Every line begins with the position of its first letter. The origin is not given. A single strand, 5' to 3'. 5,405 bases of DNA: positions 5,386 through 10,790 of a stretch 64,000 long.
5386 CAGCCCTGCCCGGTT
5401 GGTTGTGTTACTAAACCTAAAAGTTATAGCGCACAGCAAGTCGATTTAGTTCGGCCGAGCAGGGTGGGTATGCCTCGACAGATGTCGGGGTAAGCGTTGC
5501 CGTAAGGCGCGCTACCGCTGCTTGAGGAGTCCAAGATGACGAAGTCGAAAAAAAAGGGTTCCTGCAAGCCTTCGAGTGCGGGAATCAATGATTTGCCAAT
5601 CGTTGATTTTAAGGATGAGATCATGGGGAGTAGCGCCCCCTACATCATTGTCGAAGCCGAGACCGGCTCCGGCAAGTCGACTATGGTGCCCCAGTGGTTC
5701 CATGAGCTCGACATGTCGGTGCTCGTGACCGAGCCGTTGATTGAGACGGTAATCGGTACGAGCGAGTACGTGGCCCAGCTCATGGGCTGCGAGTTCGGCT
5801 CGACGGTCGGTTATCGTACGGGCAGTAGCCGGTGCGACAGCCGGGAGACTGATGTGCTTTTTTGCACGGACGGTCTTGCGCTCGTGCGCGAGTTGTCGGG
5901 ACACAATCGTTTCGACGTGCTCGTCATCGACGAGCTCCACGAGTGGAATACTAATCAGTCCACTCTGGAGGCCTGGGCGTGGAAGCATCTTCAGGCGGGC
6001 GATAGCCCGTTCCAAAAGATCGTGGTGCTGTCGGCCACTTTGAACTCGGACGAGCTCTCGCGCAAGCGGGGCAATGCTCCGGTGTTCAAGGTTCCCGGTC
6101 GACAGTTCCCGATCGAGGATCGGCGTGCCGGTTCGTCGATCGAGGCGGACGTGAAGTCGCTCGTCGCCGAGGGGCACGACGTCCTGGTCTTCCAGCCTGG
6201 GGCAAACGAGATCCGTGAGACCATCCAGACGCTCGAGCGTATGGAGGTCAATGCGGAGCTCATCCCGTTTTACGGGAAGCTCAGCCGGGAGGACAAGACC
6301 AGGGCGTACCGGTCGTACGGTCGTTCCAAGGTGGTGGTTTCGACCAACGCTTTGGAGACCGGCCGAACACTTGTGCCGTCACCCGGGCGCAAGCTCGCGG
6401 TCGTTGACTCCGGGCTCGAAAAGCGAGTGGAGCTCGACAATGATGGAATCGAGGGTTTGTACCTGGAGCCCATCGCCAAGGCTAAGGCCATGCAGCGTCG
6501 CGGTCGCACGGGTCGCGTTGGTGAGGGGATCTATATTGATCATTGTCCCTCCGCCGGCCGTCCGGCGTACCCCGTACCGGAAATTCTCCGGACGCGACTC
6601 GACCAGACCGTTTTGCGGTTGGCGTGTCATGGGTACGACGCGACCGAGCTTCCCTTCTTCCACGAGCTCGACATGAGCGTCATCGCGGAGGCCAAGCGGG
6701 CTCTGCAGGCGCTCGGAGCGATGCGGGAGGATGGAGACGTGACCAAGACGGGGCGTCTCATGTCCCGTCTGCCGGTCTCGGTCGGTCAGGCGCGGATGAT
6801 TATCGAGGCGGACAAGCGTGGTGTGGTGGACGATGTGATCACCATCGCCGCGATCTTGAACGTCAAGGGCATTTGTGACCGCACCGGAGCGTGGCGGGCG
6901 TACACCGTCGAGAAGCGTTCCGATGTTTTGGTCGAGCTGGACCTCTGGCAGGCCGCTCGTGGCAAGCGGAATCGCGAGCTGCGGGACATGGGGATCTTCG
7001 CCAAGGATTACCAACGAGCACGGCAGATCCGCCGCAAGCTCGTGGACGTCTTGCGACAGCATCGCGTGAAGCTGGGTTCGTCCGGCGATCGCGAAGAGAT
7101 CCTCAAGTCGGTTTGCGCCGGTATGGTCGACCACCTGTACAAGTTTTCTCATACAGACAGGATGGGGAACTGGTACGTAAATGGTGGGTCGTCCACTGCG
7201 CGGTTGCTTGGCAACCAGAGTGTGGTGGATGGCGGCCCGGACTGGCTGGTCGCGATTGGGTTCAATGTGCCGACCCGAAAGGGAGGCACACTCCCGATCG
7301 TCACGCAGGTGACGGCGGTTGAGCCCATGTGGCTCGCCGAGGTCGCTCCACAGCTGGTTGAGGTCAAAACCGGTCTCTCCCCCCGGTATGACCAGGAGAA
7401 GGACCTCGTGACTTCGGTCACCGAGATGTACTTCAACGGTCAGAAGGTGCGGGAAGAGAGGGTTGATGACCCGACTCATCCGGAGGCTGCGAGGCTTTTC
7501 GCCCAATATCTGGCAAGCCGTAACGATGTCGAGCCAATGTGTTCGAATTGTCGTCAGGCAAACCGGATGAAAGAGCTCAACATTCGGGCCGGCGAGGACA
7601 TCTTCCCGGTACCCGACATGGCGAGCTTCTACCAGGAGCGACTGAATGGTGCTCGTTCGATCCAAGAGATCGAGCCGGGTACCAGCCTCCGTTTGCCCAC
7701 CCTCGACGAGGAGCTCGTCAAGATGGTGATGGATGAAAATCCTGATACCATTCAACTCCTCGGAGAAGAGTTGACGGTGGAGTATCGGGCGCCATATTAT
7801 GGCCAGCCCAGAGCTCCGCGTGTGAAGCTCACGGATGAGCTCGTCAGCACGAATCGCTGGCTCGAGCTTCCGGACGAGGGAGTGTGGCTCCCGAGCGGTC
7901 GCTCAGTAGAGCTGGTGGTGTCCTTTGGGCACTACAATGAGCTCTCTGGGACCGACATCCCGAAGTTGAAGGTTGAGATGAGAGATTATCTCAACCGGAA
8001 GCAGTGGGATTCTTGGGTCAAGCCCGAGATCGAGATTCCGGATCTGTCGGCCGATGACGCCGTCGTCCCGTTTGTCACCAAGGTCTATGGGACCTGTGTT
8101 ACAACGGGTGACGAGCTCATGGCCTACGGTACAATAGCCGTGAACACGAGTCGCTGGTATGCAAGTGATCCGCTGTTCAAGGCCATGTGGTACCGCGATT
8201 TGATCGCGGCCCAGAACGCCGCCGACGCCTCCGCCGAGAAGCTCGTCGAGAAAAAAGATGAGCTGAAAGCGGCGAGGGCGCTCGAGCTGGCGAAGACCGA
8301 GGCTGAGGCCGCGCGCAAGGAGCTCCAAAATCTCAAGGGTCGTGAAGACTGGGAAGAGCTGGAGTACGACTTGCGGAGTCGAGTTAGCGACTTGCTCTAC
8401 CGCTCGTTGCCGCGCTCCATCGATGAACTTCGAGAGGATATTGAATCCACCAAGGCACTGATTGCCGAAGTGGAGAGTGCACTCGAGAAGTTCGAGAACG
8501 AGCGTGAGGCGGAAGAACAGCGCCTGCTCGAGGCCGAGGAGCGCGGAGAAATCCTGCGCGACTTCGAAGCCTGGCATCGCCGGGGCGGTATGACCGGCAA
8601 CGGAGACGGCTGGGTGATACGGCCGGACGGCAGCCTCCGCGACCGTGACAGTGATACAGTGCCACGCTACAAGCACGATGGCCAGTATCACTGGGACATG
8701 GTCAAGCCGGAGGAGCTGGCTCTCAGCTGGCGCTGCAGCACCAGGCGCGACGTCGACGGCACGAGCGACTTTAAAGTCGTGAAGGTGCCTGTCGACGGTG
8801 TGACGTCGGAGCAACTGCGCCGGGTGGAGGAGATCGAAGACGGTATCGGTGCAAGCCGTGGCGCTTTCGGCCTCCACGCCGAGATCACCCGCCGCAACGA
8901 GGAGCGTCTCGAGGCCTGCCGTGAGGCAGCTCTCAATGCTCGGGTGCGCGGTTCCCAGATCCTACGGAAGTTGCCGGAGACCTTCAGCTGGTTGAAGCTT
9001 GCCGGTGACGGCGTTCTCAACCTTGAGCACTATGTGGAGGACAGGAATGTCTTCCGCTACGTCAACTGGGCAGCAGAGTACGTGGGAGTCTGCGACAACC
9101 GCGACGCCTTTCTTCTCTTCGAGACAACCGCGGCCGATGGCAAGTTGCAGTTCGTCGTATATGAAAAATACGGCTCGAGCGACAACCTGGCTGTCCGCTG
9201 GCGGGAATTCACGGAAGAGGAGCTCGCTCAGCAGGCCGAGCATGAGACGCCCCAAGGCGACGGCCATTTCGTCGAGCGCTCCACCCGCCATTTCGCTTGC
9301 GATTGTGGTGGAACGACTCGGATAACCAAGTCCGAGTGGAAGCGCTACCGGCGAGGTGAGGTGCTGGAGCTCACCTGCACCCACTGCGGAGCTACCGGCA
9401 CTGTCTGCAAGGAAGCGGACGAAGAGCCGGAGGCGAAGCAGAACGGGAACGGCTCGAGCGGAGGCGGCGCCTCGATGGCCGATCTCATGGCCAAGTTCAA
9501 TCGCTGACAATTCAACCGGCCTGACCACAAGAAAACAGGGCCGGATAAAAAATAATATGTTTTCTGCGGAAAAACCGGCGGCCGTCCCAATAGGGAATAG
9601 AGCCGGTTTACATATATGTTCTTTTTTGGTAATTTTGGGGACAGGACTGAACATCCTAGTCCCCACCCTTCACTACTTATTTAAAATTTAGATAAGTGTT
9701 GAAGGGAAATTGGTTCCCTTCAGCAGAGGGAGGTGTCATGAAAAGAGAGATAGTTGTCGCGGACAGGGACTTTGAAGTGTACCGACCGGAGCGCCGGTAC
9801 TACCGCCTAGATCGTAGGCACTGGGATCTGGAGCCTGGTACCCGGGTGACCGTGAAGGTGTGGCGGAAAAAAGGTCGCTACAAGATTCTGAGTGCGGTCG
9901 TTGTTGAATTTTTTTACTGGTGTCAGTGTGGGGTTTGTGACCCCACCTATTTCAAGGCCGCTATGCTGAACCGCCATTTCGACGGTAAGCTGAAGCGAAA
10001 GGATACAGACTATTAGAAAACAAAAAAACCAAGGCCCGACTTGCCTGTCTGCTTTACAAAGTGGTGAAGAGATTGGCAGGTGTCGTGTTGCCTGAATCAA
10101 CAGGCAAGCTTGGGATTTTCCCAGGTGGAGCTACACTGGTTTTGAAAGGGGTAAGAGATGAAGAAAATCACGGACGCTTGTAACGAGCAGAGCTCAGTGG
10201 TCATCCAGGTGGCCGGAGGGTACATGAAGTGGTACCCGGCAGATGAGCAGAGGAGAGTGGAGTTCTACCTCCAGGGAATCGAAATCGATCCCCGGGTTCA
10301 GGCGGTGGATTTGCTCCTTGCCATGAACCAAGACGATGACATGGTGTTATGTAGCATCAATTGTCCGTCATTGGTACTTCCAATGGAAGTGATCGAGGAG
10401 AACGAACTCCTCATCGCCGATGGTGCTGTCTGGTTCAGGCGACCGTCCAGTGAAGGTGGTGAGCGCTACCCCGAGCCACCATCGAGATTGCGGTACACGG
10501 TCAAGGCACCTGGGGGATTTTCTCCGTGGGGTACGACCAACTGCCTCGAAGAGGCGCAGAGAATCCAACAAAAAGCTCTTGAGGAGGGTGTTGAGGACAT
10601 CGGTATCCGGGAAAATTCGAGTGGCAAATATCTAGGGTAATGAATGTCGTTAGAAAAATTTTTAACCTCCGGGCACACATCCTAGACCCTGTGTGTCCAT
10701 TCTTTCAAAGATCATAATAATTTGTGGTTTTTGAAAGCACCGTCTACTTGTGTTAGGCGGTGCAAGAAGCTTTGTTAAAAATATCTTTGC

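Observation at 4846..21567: Novel structured 5' leader motif (about 100 nt, four copies) with compensatory base changes, upstream of small cassette genes in both accessory regions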

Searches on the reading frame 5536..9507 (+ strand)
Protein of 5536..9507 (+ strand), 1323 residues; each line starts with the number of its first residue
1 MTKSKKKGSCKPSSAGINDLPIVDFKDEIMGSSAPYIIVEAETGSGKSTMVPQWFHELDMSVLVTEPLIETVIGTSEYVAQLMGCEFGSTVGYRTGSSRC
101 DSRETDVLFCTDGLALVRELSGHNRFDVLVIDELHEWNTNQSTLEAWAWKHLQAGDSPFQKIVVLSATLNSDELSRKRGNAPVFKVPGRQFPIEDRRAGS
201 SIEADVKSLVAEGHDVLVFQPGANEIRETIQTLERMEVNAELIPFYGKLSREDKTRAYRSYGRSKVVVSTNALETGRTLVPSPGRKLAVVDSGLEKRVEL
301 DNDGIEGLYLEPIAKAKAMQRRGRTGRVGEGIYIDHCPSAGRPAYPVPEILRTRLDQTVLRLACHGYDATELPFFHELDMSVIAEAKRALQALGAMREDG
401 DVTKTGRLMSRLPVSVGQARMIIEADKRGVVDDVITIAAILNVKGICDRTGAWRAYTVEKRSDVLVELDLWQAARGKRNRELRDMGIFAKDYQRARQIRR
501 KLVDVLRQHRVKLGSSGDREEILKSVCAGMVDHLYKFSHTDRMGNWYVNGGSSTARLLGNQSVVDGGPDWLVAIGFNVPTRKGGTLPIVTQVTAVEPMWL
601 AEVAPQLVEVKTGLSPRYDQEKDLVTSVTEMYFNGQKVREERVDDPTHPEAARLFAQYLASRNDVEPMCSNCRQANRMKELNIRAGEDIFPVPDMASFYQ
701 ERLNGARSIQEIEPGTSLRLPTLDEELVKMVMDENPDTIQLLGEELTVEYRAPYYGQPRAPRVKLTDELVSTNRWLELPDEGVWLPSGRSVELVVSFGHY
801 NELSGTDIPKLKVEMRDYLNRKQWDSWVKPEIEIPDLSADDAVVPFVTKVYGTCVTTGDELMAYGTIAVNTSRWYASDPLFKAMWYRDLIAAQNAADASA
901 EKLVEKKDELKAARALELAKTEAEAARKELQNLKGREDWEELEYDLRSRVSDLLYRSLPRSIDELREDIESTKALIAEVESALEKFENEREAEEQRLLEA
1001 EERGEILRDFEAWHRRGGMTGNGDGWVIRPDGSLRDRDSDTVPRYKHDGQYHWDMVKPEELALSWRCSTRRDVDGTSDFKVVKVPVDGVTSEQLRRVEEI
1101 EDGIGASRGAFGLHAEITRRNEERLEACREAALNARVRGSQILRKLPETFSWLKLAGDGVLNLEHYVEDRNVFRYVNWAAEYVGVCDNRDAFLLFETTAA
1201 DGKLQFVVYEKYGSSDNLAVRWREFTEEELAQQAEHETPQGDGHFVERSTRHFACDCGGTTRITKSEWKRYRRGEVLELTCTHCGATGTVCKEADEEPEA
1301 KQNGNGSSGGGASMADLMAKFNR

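Call 12: search_protein_families(library=pfam, proteins=[window:5536-9507:+], max_evalue=0.01)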
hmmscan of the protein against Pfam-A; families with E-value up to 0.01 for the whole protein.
window:5536-9507:+ (1323 aa): 5 families
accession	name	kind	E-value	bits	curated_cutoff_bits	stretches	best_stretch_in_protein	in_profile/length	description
PF00270.35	DEAD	-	8.3e-08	32.6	26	1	37-172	17-162/167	DEAD/DEAH box helicase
PF00271.37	Helicase_C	-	1.6e-07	32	23.5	1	209-329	9-110/110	Helicase conserved C-terminal domain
PF04408.29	HA2_N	-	6e-06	26.6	21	1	390-414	5-29/29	Helicase associated domain (HA2), winged-helix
PF04851.21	ResIII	-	0.00024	21.5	22.5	1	37-170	26-163/164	Type III restriction enzyme, res subunit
PF21010.2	HA2_C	-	0.00063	20.7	21.3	1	419-445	5-33/77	Helicase associated domain (HA2), ratchet-like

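Call 41: search_protein_families(library=padloc, proteins=[window:5536-9507:+], max_evalue=0.01)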
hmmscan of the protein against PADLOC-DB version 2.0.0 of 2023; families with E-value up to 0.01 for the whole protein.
window:5536-9507:+ (1323 aa): 2 families
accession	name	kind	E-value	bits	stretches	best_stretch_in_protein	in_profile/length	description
PDLC03859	LmuB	-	0.0035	14.6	1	899-997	375-472/611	-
PDLC04140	mad8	-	0.0094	13.5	0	33-51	26-44/314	mads_8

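Call 42: search_protein_families(library=phrogs, proteins=[window:5536-9507:+], max_evalue=0.01)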
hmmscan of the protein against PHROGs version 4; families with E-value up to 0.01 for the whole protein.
window:5536-9507:+ (1323 aa): 1 family
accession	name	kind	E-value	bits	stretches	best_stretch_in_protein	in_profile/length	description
phrog_16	-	DNA, RNA and nucleotide metabolism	0.00048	19.4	1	38-276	294-555/986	DNA helicase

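Call 88: find_related_loci(query=window:5536-9507:+, collection=viral_contigs, flank=4000)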
Query window:5536-9507:+ (1323 aa) in viral_contigs; peptide patterns used: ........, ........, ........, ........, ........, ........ (x = any residue, [..] = any of these).
No stretch of DNA in the collection matches any of the patterns.

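Call 89: search_solved_structures(query=window:5536-9507:+, max_evalue=0.001)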
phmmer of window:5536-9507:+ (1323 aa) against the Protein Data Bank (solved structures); distinct sequences matched with E-value up to 0.001: 82 (the best 60 are shown).
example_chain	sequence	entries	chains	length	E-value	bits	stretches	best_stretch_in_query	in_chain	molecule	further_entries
6zww_A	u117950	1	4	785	6.6e-55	189.5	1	10-631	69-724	ATP-dependent RNA helicase HrpA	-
6zwx_A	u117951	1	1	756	6.6e-55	189.5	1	10-629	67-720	ATP-dependent RNA helicase HrpA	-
8po6_A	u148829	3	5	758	1.7e-54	188.1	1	10-630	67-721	ATP-dependent RNA helicase HrpA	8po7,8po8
7akp_A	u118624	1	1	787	1.7e-54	188.1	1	10-631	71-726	ATP-dependent RNA helicase HrpA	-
9ggr_A2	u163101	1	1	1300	2.3e-54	187.7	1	10-632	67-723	ATP-dependent RNA helicase HrpA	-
9gft_B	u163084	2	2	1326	2.4e-54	187.6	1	10-632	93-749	ATP-dependent RNA helicase HrpA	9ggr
6qic_A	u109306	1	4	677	6.9e-53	182.8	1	19-610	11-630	Putative pre-mRNA splicing factor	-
6i3o_A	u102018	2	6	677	7e-53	182.8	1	19-610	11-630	Putative pre-mRNA splicing factor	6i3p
5z56_x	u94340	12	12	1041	2.4e-52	181.1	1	17-612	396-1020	Putative pre-mRNA-splicing factor ATP-dependent RNA helicase DHX16 | Pre-mRNA-splicing factor ATP-dependent RNA helicase DHX16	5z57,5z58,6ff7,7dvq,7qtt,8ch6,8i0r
6hys_A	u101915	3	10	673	8e-51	176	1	19-616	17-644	ATP-dependent RNA helicase DHX8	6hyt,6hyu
28zi_A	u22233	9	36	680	8.1e-51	176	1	19-616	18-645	ATP-dependent RNA helicase DHX8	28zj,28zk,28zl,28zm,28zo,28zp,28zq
5yzg_Z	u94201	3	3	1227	8.5e-51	175.9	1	35-621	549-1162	Pre-mRNA-splicing factor ATP-dependent RNA helicase PRP16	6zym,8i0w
8cnt_A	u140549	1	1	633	1.9e-50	174.8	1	36-607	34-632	Pre-mRNA splicing factor ATP-dependent RNA helicase prp16-like protein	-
6icz_Y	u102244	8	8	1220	4.7e-50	173.4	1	19-616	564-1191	ATP-dependent RNA helicase DHX8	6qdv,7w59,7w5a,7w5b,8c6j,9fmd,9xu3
5xjc_Y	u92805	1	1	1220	4.7e-50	173.4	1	19-616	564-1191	ATP-dependent RNA helicase DHX8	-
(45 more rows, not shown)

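Call 90: search_protein_families(library=ncbifam, proteins=[window:5536-9507:+], max_evalue=0.01)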
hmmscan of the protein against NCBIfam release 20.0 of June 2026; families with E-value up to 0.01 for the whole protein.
window:5536-9507:+ (1323 aa): 4 families
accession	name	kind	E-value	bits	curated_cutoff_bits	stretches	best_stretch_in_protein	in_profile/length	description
TIGR01967.1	DEAH_box_HrpA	equivalog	1.5e-63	215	722.75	1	12-640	58-718/1284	ATP-dependent RNA helicase HrpA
TIGR01970.1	DEAH_box_HrpB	equivalog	1.7e-58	198.7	546.15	1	33-652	16-625/825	ATP-dependent helicase HrpB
NF008348.1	PRK11131.1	equivalog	1.6e-57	194.6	1400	1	12-632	59-713/1287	ATP-dependent RNA helicase HrpA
NF008662.0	PRK11664.1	equivalog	1.1e-48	166.2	1053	1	18-441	2-446/813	ATP-dependent helicase HrpB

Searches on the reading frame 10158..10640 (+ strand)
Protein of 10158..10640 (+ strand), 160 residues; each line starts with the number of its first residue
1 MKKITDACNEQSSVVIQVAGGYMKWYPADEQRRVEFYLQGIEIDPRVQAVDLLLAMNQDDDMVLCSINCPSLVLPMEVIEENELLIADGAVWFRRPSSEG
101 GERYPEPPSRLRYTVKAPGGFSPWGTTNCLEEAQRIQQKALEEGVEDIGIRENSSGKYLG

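Call 12: search_protein_families(library=pfam, proteins=[window:10158-10640:+], max_evalue=0.01)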
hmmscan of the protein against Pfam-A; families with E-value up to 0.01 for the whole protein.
window:10158-10640:+ (160 aa): 0 families

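Call 39: find_related_loci(query=window:10158-10640:+, collection=viral_contigs, flank=3000)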
Query window:10158-10640:+ (160 aa) in viral_contigs; peptide patterns used: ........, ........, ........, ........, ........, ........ (x = any residue, [..] = any of these).
6 stretches matched a pattern, but none encodes a relative of the query by tblastn (E <= 1e-3).

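Call 41: search_protein_families(library=padloc, proteins=[window:10158-10640:+], max_evalue=0.01)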
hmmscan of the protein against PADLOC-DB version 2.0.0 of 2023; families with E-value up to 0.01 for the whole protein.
window:10158-10640:+ (160 aa): 0 families

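Call 42: search_protein_families(library=phrogs, proteins=[window:10158-10640:+], max_evalue=0.01)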
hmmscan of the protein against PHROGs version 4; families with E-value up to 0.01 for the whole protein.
window:10158-10640:+ (160 aa): 0 families

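Call 51: find_homologous_proteins(query=window:10158-10640:+, max_evalue=0.001)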
Query window:10158-10640:+ (160 aa): 1 proteins with E <= 0.001 among 20 candidates.
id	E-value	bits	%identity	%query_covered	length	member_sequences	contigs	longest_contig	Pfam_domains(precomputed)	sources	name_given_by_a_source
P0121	3.7e-103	360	100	100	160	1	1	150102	-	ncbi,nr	ncbi:MAG: hypothetical protein GF349_00775 [Candidatus Magasanikbacteria bacterium]|nr:hypothetical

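Call 90: search_protein_families(library=ncbifam, proteins=[window:10158-10640:+], max_evalue=0.01)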
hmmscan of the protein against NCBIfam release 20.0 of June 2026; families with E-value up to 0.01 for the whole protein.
window:10158-10640:+ (160 aa): 0 families

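Call 104: predict_structure(protein=window:10158-10640:+)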
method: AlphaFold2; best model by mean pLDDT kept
length: 160 residues; sequences in the alignment: 1
mean_pLDDT: 38.9   pTM: 0.24
mean pLDDT of the five models: 38.9, 36.9, 33.3, 33.0, 30.5
residues with pLDDT >= 90: 0; 70-90: 0; 50-70: 9; < 50: 151
segments of 3 or more residues with pLDDT < 50: 1-22, 27-134, 144-160
pLDDT, mean of each block of 10 residues (from residue 1): 33 41 46 44 37 39 43 45 41 39 33 27 34 49 43 29
secondary structure, 60 per line:
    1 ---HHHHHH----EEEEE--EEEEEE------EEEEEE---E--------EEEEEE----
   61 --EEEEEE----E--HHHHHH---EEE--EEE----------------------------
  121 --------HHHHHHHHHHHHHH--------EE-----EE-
elements in order: H4-9 E14-18 E21-26 E33-38 E51-56 E63-68 H76-81 E85-87 E90-92 H129-142
